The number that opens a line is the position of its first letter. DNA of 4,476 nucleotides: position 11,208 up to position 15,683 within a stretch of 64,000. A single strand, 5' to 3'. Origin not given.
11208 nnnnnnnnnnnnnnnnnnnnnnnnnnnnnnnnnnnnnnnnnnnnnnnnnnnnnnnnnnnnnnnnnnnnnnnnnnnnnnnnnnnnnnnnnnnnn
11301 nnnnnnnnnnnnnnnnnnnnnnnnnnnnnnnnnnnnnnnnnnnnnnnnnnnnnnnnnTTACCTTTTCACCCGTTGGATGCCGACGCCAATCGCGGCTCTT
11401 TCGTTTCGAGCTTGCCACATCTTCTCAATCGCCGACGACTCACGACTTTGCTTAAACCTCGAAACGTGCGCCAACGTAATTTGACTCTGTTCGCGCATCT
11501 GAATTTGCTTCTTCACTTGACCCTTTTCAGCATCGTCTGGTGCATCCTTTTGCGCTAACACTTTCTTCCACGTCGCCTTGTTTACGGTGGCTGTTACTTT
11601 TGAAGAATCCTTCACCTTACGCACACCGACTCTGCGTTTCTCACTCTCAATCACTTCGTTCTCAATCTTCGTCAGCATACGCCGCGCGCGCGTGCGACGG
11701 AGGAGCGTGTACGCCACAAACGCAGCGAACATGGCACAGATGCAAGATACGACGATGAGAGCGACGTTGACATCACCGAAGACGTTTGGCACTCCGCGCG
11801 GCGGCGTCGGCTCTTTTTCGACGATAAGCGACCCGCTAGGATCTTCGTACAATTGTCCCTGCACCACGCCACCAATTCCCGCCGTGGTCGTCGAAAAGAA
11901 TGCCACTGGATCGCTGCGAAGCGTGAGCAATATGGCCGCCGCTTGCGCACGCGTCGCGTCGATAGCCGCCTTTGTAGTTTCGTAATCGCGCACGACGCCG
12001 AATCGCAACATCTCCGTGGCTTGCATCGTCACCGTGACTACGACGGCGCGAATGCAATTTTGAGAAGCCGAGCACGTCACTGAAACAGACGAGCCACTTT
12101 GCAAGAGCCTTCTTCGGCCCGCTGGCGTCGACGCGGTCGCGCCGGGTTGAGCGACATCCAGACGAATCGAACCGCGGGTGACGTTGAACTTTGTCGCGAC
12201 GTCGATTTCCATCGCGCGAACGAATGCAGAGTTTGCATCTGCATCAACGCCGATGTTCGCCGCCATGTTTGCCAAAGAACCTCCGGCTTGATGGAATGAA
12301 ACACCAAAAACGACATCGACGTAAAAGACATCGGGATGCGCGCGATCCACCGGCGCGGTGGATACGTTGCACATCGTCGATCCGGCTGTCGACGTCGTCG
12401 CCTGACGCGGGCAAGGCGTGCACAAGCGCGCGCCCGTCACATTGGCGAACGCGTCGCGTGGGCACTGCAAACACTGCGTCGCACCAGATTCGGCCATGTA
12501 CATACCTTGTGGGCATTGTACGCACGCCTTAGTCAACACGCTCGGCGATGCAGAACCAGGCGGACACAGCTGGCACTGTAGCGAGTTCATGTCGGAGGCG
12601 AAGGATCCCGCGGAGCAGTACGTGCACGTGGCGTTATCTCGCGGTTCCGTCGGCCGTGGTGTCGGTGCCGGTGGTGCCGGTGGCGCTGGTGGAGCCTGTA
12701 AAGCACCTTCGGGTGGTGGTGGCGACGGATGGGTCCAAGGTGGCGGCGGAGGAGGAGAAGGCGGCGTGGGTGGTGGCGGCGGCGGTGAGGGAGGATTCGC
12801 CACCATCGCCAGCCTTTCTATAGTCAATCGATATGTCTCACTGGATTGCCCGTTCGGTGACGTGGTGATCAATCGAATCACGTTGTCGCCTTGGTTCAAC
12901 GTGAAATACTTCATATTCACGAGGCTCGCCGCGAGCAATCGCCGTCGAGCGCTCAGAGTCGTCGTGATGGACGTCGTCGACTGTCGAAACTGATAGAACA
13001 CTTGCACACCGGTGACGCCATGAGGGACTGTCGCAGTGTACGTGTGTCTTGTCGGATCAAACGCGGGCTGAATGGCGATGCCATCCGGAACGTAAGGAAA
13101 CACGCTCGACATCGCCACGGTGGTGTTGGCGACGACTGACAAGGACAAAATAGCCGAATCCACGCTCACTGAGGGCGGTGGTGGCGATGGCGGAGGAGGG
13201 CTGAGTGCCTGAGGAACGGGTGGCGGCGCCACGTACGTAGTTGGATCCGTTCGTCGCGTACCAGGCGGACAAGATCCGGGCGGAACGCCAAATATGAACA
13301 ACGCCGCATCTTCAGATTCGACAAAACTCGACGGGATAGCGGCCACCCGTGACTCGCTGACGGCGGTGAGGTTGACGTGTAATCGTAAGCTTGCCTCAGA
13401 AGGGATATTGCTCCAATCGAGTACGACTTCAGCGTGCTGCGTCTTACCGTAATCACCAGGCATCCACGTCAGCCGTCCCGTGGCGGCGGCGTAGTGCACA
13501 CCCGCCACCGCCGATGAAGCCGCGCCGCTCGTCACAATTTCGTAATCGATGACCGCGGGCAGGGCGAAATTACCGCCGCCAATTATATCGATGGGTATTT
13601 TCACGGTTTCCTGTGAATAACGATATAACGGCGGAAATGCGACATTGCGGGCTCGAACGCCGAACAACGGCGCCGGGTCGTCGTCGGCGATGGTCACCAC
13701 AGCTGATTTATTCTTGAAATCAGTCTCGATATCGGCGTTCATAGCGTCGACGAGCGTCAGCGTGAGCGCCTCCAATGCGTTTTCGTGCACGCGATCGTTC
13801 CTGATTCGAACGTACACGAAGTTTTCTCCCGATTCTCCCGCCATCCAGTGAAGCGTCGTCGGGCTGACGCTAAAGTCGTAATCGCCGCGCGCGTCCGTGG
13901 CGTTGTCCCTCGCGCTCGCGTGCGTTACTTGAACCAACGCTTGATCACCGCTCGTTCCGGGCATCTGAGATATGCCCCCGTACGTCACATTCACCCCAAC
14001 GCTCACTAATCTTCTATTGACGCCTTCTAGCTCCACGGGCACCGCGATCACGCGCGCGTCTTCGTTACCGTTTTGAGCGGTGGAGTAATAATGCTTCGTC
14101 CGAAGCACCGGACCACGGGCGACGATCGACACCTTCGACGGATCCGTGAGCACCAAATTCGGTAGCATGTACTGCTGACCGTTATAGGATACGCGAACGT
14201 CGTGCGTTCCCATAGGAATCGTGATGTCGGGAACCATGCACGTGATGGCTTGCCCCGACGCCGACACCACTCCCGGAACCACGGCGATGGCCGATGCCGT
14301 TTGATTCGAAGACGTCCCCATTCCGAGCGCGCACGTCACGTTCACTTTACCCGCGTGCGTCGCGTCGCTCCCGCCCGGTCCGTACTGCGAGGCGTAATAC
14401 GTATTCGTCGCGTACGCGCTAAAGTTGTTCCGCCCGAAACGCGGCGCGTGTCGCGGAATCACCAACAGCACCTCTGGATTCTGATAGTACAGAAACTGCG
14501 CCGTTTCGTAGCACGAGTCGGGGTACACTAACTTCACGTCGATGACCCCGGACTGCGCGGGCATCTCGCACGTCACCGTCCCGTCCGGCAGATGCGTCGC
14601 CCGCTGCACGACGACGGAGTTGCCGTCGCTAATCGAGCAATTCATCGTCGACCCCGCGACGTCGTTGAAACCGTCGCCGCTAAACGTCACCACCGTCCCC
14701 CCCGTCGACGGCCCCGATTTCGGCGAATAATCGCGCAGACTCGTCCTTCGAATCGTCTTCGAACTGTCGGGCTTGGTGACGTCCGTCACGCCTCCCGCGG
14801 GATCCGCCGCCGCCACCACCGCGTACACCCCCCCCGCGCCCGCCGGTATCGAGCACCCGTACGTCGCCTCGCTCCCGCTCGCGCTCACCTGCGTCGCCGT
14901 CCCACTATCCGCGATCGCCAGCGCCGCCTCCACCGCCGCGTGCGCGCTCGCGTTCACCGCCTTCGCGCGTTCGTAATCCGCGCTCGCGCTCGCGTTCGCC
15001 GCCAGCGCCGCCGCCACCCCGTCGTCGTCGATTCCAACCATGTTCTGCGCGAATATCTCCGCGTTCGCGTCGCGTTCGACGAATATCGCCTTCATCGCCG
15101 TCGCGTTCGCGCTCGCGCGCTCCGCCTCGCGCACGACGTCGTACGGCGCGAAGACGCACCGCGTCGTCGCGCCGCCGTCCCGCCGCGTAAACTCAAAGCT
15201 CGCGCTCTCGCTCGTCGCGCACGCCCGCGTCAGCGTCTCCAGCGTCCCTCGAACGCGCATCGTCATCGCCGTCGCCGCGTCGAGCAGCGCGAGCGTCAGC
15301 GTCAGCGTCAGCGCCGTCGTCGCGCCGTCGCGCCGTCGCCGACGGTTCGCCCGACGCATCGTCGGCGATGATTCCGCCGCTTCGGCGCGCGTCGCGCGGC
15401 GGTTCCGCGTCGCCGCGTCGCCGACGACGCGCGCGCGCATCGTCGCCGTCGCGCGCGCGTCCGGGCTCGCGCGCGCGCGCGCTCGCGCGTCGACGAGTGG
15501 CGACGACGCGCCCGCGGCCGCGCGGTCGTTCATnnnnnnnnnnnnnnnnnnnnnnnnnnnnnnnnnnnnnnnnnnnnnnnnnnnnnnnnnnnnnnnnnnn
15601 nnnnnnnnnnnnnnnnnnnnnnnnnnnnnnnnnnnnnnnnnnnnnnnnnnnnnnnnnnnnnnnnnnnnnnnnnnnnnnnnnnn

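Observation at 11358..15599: Giant mosaic receptor-like surface protein combining animal-type adhesion modules with plant/algal extensin motifs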

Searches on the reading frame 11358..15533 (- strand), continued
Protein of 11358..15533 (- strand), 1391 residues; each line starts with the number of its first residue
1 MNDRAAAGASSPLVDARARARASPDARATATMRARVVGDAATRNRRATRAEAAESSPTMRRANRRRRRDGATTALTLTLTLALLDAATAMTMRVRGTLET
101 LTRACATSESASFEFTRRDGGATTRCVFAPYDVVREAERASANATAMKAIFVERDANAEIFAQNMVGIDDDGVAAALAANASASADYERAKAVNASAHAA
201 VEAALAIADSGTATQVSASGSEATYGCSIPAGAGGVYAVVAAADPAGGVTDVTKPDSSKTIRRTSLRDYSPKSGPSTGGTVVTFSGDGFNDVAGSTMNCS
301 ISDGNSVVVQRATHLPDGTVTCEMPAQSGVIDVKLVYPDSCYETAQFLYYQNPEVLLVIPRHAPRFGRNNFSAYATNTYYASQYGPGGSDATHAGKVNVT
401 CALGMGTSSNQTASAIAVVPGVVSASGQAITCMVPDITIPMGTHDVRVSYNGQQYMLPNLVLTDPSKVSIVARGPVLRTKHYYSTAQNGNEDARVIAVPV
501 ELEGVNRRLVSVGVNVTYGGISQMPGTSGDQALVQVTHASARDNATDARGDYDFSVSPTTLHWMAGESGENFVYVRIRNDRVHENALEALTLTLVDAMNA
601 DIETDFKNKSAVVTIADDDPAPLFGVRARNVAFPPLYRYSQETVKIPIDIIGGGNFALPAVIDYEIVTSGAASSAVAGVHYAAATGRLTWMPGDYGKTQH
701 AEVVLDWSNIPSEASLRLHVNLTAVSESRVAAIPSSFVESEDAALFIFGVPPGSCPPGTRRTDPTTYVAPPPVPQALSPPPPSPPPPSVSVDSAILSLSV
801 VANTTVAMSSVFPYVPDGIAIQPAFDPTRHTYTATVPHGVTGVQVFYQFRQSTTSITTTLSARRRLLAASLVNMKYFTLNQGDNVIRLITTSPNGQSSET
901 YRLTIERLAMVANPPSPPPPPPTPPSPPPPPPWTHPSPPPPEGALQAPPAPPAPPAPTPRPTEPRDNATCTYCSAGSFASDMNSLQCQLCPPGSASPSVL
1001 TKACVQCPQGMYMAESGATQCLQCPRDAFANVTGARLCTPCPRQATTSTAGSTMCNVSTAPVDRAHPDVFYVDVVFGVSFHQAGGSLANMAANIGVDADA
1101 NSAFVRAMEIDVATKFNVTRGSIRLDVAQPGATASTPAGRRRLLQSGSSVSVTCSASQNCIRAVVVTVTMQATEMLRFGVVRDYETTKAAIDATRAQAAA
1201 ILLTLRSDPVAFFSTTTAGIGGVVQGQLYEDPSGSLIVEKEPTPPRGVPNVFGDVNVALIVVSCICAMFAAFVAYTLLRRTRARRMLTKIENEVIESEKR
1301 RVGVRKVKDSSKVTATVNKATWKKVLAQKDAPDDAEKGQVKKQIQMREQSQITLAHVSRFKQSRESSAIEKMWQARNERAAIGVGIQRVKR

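Call 66: list_cluster_members(proteins=[window:11358-15533:-, window:11358-15359:-, window:8979-9404:-, window:9522-11321:+, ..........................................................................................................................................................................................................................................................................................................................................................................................])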
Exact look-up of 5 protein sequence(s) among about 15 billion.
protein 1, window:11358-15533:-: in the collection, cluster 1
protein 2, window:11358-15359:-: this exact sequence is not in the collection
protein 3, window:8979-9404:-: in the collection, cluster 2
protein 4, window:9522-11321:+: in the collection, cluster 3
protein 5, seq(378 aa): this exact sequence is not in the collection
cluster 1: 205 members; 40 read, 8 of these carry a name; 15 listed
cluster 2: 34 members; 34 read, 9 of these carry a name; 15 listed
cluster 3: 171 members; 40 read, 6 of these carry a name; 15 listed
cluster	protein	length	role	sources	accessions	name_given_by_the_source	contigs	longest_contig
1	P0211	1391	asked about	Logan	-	-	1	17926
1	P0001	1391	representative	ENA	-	-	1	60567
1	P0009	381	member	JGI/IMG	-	hypothetical protein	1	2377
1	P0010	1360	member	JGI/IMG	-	hypothetical protein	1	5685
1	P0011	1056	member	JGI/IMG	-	hypothetical protein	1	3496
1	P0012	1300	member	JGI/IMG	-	hypothetical protein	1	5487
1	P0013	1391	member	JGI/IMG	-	hypothetical protein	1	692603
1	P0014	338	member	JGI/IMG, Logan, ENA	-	hypothetical protein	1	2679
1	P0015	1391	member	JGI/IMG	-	hypothetical protein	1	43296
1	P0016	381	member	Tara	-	strand:+ start:595 stop:1740 length:1146 start_codon:yes stop_codon:yes gene_type:complete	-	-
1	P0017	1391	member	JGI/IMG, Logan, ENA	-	-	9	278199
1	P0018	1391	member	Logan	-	-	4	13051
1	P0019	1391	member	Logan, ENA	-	-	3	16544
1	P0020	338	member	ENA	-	-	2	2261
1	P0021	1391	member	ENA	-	-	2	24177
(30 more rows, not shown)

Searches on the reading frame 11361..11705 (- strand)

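Call 15: search_protein_families(library=pfam, proteins=[window:11361-11705:-], max_evalue=10)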
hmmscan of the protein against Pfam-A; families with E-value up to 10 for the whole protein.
seq(115 aa): 2 families
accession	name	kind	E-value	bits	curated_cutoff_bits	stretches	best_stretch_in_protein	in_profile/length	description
PF14864.11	Alkyl_sulf_C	-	0.093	13.4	27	1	8-65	45-98/125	Alkyl sulfatase C-terminal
PF11953.13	DUF3470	-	0.11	13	23.2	1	45-61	13-29/42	Domain of unknown function (DUF3470)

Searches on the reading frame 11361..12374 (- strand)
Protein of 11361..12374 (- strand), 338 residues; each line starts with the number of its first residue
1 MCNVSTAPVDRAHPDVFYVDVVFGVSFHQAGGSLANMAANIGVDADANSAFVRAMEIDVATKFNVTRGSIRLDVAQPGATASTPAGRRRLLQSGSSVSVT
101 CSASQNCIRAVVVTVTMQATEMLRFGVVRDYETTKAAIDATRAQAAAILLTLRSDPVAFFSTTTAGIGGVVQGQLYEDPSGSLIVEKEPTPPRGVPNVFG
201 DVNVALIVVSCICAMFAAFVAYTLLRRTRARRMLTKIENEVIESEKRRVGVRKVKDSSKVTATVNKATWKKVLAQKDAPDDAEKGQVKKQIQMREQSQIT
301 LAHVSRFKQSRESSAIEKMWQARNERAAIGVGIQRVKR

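Call 46: predict_structure(alignment_id=A3)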
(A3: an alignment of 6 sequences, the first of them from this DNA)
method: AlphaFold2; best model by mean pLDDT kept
length: 338 residues; sequences in the alignment: 6
mean_pLDDT: 57.5   pTM: 0.44
mean pLDDT of the five models: 57.5, 52.1, 43.9, 41.5, 40.6
residues with pLDDT >= 90: 0; 70-90: 116; 50-70: 91; < 50: 131
segments of 3 or more residues with pLDDT < 50: 1-7, 85-95, 121-129, 181-201, 248-298, 307-313, 322-338
pLDDT, mean of each block of 10 residues (from residue 1): 42 59 75 63 71 80 63 77 51 56 79 69 42 63 74 79 74 60 42 40 63 85 78 68 52 32 28 31 33 45 49 48 45 36
secondary structure, 60 per line:
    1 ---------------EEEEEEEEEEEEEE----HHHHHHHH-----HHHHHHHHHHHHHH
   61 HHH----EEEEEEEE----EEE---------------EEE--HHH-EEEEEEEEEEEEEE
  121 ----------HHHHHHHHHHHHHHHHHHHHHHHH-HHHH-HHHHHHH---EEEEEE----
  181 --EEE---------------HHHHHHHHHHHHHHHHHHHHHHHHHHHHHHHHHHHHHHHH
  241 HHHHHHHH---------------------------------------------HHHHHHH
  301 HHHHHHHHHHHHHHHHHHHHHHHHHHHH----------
elements in order: E16-29 H34-41 H47-63 E68-75 E80-82 E98-100 E107-120 H131-154 H156-159 H161-167 E171-176 E183-185 H201-248 H294-328

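Call 49: fold_search(model_id=the predicted structure, library=pdb)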
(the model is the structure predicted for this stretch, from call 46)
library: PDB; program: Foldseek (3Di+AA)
matches with E <= 10: 432; with E <= 0.001: 0
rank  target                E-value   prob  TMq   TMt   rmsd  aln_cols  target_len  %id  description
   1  5thw_B                6.0e-03  0.77  0.17  0.15   9.5       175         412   12  Crystal structure of Amidase, hydantoinase/carbamoylase family from Burkholderia multivorans (released 2016-11-09)
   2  5thw_D                8.1e-03  0.69  0.16  0.14   9.8       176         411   12  Crystal structure of Amidase, hydantoinase/carbamoylase family from Burkholderia multivorans (released 2016-11-09)
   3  3jqj_H                1.3e-02  0.57  0.19  0.35  10.7       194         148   11  Crystal structure of the molybdenum cofactor biosynthesis protein C (TTHA1789) from Thermus Theromophilus HB8 (released 2010-06-30)
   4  1r43_B                1.7e-02  0.44  0.16  0.13   9.4       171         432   13  Crystal structure of beta-alanine synthase from Saccharomyces kluyveri (selenomethionine substituted protein) (released 2003-11-11)
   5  2ide_I                1.8e-02  0.75  0.20  0.38   9.5       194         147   12  Crystal Structure of the molybdenum cofactor biosynthesis protein C (TTHA1789) from Thermus Theromophilus HB8 (released 2007-09-25)
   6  2ide_C                2.6e-02  0.72  0.21  0.39   9.0       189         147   12  Crystal Structure of the molybdenum cofactor biosynthesis protein C (TTHA1789) from Thermus Theromophilus HB8 (released 2007-09-25)
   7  2ide_B                2.9e-02  0.66  0.20  0.38   9.5       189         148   12  Crystal Structure of the molybdenum cofactor biosynthesis protein C (TTHA1789) from Thermus Theromophilus HB8 (released 2007-09-25)
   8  6vqv_D                2.9e-02  0.10  0.10  0.11  16.4       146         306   15  Type I-F CRISPR-Csy complex with its inhibitor AcrF9 (released 2020-03-11)
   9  3jqj_B                3.7e-02  0.41  0.19  0.35  10.7       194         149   11  Crystal structure of the molybdenum cofactor biosynthesis protein C (TTHA1789) from Thermus Theromophilus HB8 (released 2010-06-30)
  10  9gs9_A                4.4e-02  0.20  0.15  0.09  17.0       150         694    9  Tn7016 PseCAST QCascade (released 2024-10-16)
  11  2ide_F                4.7e-02  0.57  0.19  0.36   9.0       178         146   11  Crystal Structure of the molybdenum cofactor biosynthesis protein C (TTHA1789) from Thermus Theromophilus HB8 (released 2007-09-25)
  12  8apz_B                5.3e-02  0.28  0.15  0.13   9.8       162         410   14  Crystal structure of wild-type L-N-Carbamoylase from Sinorhizobium meliloti (released 2022-11-16)
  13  6z1p_Bj               5.7e-02  0.20  0.15  0.26  14.4       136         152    8  Structure of the mitochondrial ribosome from Tetrahymena thermophila (released 2020-06-24)
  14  2xg8_A                5.7e-02  0.13  0.11  0.24  14.8       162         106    8  Structural basis of gene regulation by protein PII: The crystal complex of PII and PipX from Synechococcus elongatus P (released 2010-08-18)
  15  3jqm_E                6.8e-02  0.41  0.18  0.35  11.0       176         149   10  Binding of 5'-GTP to molybdenum cofactor biosynthesis protein MoaC from Thermus theromophilus HB8 (released 2010-06-30)
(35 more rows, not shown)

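Call 59: find_homologous_proteins(query=A3, max_evalue=0.001)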
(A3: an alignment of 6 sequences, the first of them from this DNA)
Query A3 (6 sequences) (338 aa, profile of the alignment): 4 proteins with E <= 0.001 among 8000 candidates.
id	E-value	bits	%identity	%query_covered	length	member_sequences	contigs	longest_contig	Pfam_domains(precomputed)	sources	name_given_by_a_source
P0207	2.3e-155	535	49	100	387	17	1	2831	PF07699.20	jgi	-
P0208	8.6e-147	507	53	100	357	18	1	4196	-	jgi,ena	-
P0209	2.3e-137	476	92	90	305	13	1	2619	-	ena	-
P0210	7.4e-125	435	45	89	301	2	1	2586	-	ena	-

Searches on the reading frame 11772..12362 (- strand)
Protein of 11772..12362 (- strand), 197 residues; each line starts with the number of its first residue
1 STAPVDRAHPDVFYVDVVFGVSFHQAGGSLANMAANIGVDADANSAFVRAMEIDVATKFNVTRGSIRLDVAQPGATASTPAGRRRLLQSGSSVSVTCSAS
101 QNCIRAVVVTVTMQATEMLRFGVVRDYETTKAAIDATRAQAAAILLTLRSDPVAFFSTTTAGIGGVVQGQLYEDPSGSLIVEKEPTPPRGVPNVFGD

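Call 15: search_protein_families(library=pfam, proteins=[window:11772-12362:-], max_evalue=10)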
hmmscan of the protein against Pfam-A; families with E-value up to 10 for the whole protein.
seq(197 aa): 1 family
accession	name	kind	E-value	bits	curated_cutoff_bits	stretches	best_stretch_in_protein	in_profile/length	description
PF15943.11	YdaS_toxin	-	0.053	13.8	30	1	28-72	9-62/65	Bacterial toxin YdaS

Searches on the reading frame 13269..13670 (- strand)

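Call 15: search_protein_families(library=pfam, proteins=[window:13269-13670:-], max_evalue=10)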
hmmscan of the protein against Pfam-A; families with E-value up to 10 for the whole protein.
seq(134 aa): 1 family
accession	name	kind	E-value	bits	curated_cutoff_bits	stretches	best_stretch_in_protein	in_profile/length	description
PF16132.11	DUF4843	-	0.014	15.4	34.5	1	19-104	31-112/163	Domain of unknown function (DUF4843)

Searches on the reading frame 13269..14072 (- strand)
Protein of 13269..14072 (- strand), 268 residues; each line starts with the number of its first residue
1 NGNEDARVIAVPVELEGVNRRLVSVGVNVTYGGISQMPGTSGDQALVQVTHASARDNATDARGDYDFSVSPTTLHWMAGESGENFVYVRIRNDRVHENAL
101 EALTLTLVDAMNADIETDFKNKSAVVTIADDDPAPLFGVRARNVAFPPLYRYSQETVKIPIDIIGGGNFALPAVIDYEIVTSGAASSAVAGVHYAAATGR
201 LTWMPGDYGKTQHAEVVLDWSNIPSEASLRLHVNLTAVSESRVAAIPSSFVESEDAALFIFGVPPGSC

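Call 71: search_solved_structures(query=A4, max_evalue=1, show_alignments=3)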
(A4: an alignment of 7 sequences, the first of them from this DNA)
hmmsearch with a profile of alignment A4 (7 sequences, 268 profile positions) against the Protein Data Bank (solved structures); distinct sequences matched with E-value up to 1: 3.
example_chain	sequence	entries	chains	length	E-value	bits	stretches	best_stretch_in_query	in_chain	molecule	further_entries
2fws_A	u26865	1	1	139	0.079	15.4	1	53-138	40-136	Sodium/calcium exchanger 1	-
2dpk_A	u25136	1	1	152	0.11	15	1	53-138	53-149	Sodium/calcium exchanger 1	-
3gin_A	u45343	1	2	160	0.15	14.5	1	54-138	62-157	Sodium/calcium exchanger 1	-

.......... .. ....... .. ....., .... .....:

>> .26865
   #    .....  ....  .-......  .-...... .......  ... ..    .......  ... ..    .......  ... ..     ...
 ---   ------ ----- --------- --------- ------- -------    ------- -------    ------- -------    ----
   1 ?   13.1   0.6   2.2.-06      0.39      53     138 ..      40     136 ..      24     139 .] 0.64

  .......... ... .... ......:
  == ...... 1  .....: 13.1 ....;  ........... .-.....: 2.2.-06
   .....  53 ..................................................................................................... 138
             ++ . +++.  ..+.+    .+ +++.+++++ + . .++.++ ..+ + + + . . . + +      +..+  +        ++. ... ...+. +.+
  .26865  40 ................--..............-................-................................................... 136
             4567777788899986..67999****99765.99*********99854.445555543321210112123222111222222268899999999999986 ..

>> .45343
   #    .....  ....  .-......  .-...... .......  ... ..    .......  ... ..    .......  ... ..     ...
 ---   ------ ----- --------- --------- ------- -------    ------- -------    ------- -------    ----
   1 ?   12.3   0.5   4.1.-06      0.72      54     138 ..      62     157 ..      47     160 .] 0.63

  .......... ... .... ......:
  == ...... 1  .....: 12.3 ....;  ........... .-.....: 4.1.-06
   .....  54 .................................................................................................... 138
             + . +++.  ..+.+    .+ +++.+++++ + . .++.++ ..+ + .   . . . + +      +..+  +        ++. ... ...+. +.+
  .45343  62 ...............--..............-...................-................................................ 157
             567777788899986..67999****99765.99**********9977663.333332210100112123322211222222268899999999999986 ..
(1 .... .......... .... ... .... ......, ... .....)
